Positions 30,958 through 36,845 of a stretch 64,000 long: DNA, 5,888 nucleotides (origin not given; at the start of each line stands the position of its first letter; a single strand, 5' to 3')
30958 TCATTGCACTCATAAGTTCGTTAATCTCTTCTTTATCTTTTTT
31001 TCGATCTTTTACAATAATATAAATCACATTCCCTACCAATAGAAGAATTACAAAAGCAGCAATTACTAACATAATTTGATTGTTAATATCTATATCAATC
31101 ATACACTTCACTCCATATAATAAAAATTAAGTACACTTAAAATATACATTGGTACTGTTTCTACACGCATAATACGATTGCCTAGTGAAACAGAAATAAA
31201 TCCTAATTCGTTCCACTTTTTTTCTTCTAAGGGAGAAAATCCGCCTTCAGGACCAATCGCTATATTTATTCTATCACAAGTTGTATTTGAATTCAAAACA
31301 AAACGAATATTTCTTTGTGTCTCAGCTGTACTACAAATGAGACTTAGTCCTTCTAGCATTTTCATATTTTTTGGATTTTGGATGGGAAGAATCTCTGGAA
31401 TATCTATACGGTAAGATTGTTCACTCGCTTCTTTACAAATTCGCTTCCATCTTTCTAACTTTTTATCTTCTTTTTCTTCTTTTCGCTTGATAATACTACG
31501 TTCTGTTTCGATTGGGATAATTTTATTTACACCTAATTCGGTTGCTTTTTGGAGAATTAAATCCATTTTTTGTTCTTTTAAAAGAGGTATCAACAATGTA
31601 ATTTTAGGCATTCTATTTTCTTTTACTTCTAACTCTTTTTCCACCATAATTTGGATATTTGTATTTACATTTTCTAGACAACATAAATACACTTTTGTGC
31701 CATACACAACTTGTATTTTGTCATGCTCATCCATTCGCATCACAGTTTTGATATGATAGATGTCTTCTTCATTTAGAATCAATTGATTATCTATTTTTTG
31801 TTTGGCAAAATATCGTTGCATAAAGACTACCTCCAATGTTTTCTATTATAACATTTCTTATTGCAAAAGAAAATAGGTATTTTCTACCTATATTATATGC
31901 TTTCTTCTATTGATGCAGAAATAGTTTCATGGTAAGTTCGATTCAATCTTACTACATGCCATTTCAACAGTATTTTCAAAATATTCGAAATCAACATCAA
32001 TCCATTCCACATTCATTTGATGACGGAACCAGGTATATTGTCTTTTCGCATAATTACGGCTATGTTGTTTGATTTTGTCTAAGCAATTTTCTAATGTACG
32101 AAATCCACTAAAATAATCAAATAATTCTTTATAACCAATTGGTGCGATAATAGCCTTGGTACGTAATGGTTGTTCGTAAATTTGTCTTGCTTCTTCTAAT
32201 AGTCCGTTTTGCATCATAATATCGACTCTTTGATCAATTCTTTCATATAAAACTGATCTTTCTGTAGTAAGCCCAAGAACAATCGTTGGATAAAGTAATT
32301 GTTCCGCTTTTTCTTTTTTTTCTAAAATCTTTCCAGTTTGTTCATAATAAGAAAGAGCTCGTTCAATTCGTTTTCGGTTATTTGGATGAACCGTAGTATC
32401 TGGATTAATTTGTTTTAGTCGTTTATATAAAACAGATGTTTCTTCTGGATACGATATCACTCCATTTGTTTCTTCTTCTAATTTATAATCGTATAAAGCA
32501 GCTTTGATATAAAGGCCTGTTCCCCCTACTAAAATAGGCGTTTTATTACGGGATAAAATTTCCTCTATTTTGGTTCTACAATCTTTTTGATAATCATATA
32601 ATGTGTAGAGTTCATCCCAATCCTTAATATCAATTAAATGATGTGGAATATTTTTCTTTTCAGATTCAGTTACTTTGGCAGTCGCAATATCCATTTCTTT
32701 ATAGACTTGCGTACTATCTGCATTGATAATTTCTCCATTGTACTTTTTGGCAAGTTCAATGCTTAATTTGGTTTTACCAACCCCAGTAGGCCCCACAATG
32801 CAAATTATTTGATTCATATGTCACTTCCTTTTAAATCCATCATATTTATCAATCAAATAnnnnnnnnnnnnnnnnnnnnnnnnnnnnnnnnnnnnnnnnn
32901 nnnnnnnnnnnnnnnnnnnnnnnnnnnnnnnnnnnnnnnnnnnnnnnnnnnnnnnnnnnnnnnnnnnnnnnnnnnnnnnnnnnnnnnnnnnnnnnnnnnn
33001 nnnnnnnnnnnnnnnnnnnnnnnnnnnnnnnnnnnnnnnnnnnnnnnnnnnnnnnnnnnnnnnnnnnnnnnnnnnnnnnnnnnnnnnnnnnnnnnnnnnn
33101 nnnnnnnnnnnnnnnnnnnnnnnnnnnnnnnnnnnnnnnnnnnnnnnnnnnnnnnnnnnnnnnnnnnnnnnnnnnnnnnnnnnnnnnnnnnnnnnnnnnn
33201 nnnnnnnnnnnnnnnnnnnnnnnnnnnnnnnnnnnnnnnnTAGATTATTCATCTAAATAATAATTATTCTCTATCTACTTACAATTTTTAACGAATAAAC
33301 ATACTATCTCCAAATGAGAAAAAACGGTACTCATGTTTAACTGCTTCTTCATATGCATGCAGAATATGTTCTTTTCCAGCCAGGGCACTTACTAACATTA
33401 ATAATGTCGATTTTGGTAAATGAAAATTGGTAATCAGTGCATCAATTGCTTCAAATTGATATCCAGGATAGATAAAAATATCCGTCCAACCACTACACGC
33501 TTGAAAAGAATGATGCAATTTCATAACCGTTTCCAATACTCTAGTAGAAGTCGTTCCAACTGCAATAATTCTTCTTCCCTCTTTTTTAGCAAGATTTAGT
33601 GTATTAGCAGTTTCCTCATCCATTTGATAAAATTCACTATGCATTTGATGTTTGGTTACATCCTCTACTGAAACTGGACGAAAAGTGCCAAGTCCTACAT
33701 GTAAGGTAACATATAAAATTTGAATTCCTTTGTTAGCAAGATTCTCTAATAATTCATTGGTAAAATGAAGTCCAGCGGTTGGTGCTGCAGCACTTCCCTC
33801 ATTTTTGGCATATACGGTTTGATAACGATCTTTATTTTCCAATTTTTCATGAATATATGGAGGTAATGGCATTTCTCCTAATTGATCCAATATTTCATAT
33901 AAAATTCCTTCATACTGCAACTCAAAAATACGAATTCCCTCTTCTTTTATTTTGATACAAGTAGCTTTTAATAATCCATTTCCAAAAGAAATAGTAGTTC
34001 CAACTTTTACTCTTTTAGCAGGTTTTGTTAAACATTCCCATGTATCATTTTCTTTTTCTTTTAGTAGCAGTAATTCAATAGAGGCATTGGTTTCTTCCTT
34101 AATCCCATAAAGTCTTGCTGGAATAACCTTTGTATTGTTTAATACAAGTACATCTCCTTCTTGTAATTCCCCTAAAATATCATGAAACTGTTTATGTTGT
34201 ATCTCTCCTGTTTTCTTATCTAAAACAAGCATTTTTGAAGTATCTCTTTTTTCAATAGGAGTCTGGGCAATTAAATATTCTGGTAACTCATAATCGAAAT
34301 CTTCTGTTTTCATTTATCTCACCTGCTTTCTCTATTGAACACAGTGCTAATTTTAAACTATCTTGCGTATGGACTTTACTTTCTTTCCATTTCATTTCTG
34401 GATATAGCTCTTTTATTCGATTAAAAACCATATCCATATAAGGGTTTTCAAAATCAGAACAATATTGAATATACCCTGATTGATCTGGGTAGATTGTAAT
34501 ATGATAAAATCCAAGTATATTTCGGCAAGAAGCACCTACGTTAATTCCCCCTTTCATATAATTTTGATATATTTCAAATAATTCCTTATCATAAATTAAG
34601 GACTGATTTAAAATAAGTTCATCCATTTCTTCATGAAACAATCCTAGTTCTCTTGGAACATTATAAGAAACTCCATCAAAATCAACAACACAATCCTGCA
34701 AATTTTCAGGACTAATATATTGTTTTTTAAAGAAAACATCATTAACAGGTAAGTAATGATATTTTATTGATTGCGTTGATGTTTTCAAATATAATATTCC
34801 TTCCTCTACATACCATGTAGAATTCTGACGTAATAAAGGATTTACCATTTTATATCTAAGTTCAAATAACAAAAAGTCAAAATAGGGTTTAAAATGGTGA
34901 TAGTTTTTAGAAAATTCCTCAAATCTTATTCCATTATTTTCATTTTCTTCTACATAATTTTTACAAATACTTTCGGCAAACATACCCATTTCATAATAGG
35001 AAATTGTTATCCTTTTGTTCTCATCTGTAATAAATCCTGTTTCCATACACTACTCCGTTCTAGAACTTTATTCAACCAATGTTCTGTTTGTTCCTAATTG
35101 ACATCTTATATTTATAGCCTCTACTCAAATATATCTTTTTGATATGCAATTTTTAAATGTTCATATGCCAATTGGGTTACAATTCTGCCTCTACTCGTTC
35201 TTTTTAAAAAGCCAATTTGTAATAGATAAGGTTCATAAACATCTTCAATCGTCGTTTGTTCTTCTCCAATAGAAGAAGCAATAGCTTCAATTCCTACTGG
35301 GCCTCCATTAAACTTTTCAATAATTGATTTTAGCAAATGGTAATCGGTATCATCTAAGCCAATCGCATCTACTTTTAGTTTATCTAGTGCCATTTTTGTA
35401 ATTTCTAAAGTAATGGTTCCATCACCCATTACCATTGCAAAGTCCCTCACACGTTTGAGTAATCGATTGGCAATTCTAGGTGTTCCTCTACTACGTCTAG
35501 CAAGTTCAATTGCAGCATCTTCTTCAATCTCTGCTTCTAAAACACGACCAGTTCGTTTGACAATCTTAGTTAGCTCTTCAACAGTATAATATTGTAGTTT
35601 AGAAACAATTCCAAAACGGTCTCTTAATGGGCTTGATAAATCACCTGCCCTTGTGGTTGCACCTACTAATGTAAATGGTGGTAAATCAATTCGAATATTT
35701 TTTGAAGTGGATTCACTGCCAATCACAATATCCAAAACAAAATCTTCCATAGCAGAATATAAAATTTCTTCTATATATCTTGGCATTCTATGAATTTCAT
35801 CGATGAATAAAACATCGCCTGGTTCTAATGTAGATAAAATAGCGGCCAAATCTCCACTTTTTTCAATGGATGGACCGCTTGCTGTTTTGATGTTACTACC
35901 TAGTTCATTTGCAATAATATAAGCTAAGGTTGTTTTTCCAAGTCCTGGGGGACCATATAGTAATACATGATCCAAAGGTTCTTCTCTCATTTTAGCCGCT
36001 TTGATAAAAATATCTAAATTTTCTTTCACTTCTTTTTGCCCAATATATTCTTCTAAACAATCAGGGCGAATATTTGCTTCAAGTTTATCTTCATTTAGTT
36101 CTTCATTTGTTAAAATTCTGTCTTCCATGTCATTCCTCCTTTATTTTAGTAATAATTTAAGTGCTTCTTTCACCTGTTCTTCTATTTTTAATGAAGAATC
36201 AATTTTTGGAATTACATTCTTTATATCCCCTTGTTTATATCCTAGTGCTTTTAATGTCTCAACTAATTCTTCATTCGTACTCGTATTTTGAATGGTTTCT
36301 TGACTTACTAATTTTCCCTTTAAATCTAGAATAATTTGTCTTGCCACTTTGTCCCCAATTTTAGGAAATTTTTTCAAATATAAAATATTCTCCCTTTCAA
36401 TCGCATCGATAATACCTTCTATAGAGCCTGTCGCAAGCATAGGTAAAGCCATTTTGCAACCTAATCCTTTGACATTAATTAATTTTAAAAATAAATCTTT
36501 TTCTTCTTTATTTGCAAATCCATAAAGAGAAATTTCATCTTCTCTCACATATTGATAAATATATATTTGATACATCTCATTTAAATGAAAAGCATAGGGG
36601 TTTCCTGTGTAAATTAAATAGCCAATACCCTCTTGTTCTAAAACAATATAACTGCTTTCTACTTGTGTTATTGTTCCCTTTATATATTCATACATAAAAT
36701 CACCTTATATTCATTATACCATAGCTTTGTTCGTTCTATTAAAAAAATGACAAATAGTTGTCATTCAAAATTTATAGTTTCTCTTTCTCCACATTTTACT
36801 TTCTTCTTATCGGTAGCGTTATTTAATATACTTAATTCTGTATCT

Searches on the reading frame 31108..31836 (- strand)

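Call 24: search_protein_families(library=pfam, proteins=[window:31108-31836:-], max_evalue=0.0001)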
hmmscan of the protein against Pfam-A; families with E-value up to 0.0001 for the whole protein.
window:31108-31836:- (242 aa): 2 families
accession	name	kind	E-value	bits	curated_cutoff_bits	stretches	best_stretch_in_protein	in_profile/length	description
PF04452.19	Methyltrans_RNA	-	1e-45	155.7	23.9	1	75-236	4-164/165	RNA methyltransferase domain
PF20260.4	PUA_4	-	2.1e-06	28.1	23.9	1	21-58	1-39/48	RNA methyltransferase PUA domain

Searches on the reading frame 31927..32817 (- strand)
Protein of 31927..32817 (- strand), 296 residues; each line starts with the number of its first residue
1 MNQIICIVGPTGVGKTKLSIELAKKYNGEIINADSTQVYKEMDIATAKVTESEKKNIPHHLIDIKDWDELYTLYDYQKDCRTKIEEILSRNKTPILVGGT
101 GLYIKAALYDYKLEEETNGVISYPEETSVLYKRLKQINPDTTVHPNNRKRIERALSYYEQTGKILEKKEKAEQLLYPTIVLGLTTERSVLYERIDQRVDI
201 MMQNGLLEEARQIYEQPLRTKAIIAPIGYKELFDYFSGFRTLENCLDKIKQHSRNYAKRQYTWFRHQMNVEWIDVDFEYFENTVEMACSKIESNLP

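Call 24: search_protein_families(library=pfam, proteins=[window:31927-32817:-], max_evalue=0.0001)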
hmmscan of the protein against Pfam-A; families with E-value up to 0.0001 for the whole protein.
window:31927-32817:- (296 aa): 3 families
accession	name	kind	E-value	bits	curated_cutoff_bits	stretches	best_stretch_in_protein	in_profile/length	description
PF01715.23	IPPT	-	4.5e-76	256.2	23.6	1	37-267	1-243/243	IPP transferase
PF01745.22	IPT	-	1.9e-08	34.5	20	1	4-56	3-55/233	Isopentenyl transferase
PF13238.12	AAA_18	-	4.4e-05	24.4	29.4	0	5-88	1-69/128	AAA domain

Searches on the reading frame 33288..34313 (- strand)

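Call 24: search_protein_families(library=pfam, proteins=[window:33288-34313:-], max_evalue=0.0001)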
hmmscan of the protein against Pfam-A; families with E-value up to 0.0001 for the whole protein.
window:33288-34313:- (341 aa): 1 family
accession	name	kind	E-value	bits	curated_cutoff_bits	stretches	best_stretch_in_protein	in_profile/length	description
PF02547.20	Queuosine_synth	-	1.1e-144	482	25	1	3-340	1-322/322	Queuosine biosynthesis protein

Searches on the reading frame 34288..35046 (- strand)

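Call 24: search_protein_families(library=pfam, proteins=[window:34288-35046:-], max_evalue=0.0001)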
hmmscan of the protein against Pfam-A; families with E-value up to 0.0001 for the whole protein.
window:34288-35046:- (252 aa): 0 families

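Call 26: search_protein_families(library=pfam, proteins=[window:34288-35046:-], max_evalue=0.05)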
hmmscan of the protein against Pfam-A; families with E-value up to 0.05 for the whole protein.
window:34288-35046:- (252 aa): 1 family
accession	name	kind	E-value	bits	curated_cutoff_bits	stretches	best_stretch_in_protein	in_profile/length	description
PF19259.5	Ty3_capsid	-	0.012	15.5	29.1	1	1-57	37-94/198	Ty3 transposon capsid-like protein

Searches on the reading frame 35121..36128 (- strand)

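Call 24: search_protein_families(library=pfam, proteins=[window:35121-36128:-], max_evalue=0.0001)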
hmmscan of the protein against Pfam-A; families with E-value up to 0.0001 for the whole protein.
window:35121-36128:- (335 aa): 9 families
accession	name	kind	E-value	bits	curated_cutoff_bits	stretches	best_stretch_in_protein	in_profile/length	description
PF05496.18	RuvB_N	-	1.2e-77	259.5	27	1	20-178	1-159/159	Holliday junction DNA helicase RuvB P-loop domain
PF17864.7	AAA_lid_4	-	9e-32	109.1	27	1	181-254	1-74/74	RuvB AAA lid domain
PF05491.19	RuvB_C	-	1.9e-26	92.2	24.7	1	256-326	2-72/72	RuvB C-terminal winged helix domain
PF00004.35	AAA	-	2.3e-20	73.8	21.2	1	55-177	1-128/131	ATPase family associated with various cellular activities (AAA)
PF07728.20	AAA_5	-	1.5e-09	38.5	22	1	54-172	1-139/139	AAA domain (dynein-related subfamily)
PF06068.19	TIP49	-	6.6e-06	26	23.8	0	25-81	23-79/347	TIP49 P-loop domain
PF13173.12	AAA_14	-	6.9e-06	26.5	27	1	55-141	5-101/129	AAA domain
PF01078.27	Mg_chelatase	-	2.9e-05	24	20.3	0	27-73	4-43/207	Magnesium chelatase, subunit ChlI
PF00910.28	RNA_helicase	-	7.3e-05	23.6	21.5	0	55-124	1-65/105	RNA helicase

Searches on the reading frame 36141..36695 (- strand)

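Call 24: search_protein_families(library=pfam, proteins=[window:36141-36695:-], max_evalue=0.0001)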
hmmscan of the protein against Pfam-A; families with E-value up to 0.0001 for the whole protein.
window:36141-36695:- (184 aa): 3 families
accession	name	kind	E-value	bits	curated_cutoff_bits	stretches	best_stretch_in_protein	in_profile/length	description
PF01330.27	RuvA_N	-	4e-16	59.3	23.6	1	1-59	1-61/61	RuvA N terminal domain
PF07499.19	RuvA_C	-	8e-11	42.7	24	1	141-182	3-46/47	RuvA, C-terminal domain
PF14520.12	HHH_5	-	3.1e-09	37.6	27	1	69-126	1-56/57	Helix-hairpin-helix domain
